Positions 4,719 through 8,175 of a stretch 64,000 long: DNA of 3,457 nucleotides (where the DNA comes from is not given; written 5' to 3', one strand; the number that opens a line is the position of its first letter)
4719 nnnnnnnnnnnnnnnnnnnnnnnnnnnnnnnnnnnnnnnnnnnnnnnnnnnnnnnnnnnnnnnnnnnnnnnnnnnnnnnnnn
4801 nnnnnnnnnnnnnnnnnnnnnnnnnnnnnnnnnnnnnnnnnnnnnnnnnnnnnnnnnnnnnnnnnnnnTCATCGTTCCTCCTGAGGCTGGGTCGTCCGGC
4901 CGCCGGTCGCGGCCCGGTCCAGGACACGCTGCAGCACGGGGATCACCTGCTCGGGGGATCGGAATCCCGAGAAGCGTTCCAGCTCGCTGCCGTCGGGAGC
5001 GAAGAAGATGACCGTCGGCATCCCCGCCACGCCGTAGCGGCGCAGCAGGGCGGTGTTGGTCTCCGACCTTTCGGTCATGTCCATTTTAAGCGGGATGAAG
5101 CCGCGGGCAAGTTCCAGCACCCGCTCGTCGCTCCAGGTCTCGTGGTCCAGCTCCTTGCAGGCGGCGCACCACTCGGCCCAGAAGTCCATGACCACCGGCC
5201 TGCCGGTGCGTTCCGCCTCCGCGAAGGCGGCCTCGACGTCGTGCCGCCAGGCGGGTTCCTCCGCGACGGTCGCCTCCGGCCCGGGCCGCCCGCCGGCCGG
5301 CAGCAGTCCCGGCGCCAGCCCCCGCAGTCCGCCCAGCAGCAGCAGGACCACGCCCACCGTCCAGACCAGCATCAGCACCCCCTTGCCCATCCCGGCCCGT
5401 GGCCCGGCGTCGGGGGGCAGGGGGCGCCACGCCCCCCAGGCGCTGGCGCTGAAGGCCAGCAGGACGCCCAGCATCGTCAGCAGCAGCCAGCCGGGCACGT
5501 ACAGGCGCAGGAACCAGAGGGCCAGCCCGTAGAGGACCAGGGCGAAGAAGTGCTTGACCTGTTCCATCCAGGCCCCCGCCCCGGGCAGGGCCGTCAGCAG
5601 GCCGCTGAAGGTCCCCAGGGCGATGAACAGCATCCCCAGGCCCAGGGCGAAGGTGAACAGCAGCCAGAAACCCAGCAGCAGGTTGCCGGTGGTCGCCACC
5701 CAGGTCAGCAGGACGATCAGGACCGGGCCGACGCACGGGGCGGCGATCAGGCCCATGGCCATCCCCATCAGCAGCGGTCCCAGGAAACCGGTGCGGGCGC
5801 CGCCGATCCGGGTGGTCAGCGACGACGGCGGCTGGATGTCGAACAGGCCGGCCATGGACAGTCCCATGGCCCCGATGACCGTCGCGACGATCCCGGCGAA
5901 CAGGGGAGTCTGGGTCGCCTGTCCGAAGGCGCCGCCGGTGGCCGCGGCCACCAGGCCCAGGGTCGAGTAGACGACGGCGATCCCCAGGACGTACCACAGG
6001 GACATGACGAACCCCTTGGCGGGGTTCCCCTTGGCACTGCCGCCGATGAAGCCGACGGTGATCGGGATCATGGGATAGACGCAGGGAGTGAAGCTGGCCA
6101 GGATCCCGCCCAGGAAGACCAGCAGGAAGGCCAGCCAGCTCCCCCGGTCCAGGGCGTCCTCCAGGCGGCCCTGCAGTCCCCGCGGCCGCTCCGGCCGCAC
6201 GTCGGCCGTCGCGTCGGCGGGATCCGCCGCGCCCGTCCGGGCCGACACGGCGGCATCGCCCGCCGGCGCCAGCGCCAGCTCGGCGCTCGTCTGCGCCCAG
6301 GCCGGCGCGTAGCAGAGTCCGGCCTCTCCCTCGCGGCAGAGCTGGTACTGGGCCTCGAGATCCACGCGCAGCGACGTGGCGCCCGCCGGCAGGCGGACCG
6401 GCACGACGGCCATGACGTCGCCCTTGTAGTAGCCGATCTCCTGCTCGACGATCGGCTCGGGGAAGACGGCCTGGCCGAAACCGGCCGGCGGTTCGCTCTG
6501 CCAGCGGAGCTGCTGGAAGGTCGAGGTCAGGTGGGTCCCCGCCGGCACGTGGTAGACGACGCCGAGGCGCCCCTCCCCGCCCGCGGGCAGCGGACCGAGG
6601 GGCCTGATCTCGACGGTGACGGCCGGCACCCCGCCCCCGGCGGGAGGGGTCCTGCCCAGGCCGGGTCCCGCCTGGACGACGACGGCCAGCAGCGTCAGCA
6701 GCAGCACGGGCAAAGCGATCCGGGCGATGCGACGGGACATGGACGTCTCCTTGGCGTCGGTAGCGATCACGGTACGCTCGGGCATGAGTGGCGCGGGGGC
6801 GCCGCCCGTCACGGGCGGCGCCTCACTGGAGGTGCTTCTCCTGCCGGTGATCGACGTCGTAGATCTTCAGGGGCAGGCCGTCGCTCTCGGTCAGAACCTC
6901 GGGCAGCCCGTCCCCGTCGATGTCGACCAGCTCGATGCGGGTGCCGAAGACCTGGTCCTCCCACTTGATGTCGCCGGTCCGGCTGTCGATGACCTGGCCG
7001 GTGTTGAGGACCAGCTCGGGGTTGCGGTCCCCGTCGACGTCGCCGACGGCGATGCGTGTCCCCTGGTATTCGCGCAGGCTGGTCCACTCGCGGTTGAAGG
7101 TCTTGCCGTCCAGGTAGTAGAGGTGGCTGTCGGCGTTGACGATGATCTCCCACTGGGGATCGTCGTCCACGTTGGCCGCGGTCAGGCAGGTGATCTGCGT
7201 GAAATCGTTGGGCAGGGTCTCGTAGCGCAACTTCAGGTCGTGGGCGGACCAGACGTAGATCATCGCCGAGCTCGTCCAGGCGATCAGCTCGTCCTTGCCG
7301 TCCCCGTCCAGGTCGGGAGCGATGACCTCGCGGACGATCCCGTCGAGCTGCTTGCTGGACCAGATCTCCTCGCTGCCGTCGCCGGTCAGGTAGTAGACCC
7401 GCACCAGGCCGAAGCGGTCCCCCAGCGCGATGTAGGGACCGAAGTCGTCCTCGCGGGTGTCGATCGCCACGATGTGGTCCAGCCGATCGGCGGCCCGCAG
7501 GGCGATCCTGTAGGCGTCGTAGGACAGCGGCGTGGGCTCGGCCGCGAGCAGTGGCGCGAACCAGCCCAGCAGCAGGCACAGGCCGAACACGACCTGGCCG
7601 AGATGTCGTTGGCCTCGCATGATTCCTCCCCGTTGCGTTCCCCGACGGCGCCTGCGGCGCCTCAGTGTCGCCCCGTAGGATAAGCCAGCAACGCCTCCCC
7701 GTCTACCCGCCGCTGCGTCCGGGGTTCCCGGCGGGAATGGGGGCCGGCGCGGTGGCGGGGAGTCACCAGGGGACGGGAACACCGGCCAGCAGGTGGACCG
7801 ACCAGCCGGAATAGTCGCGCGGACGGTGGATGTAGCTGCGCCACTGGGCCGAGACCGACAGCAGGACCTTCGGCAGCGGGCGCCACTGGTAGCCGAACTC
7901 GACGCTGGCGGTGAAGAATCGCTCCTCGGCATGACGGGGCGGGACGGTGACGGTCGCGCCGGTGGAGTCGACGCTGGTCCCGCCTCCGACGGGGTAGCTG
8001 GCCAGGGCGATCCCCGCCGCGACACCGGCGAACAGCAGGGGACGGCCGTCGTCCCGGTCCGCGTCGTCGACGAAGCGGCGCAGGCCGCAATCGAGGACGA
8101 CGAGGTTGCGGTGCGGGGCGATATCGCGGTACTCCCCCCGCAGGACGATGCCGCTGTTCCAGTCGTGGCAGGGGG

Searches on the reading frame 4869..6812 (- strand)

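Call 53: search_protein_families(library=pfam, proteins=[window:4869-6812:-], max_evalue=0.00001)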
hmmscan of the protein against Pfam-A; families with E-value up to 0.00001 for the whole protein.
window:4869-6812:- (647 aa): 6 families
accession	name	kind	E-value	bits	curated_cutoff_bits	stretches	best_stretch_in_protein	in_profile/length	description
PF02683.22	DsbD_TM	-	1.5e-44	152.3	27.1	1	227-436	3-216/219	Cytochrome C biogenesis protein transmembrane domain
PF13899.12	Thioredoxin_7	-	2.5e-16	60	27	1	521-606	1-83/83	Thioredoxin-like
PF13098.12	Thioredoxin_2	-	2e-12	47.8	27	1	533-626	1-103/104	Thioredoxin-like domain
PF00085.26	Thioredoxin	-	1.4e-10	41.5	23.5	1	530-624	10-98/103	Thioredoxin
PF03190.21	Thioredox_DsbH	-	5.4e-08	33.4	27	1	521-611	21-116/163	Protein of unknown function, DUF255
PF13386.12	DsbD_2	-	8.1e-08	32.8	24.9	1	232-408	2-179/199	Cytochrome C biogenesis protein transmembrane region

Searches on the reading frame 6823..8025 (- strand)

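Call 53: search_protein_families(library=pfam, proteins=[window:6823-8025:-], max_evalue=0.00001)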
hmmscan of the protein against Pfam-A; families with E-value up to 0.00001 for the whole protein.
window:6823-8025:- (400 aa): 3 families
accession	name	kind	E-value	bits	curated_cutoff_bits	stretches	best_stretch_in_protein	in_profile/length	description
PF13517.12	FG-GAP_3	-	2.3e-11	44.5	26.9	0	238-296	1-61/61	FG-GAP-like repeat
PF01839.29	FG-GAP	-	1.2e-10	41.5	22.1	0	322-344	2-24/37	FG-GAP repeat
PF16743.10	PliI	-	4.5e-06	26.8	27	0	228-255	56-83/123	Periplasmic lysozyme inhibitor of I-type lysozyme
